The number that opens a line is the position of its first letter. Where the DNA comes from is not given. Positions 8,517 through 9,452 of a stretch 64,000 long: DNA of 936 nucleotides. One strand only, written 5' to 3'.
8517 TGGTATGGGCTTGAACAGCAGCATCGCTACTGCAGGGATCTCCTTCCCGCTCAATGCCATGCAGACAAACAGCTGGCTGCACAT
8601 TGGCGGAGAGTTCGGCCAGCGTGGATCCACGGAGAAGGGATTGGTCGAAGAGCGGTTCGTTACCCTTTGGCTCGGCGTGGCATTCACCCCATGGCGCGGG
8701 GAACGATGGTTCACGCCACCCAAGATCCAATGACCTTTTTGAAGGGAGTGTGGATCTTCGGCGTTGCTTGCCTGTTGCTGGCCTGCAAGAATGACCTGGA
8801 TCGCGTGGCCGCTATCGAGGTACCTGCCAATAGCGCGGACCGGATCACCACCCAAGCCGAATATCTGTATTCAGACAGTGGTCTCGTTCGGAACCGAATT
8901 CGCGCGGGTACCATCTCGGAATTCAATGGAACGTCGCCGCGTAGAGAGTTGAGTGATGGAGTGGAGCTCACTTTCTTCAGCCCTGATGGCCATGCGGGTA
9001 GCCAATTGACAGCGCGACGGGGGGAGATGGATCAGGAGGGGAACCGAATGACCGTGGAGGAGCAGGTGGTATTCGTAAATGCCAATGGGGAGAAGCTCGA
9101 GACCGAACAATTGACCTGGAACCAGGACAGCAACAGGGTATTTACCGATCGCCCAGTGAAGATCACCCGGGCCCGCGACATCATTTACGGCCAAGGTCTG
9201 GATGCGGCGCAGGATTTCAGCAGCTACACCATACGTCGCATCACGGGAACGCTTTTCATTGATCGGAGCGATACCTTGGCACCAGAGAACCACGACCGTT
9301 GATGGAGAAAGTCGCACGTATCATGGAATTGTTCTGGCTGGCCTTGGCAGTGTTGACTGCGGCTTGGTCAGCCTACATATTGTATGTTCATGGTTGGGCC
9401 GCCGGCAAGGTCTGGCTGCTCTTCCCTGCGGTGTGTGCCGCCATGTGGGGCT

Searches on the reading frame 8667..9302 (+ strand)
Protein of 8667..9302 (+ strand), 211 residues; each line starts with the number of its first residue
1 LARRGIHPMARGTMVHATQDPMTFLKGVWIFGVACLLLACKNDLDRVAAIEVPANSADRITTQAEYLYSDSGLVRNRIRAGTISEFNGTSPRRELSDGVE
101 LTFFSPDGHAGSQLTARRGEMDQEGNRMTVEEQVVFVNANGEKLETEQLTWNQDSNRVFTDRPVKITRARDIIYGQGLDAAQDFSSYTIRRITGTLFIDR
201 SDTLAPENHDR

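Call 6: search_protein_families(library=pfam, proteins=[window:8667-9302:+])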
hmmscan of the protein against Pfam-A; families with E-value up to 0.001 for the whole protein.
window:8667-9302:+ (211 aa): 1 family
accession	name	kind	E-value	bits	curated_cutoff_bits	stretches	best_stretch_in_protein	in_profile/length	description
PF06835.18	LptC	-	8.4e-12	45.5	21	1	68-182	44-159/175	Lipopolysaccharide-assembly, LptC-related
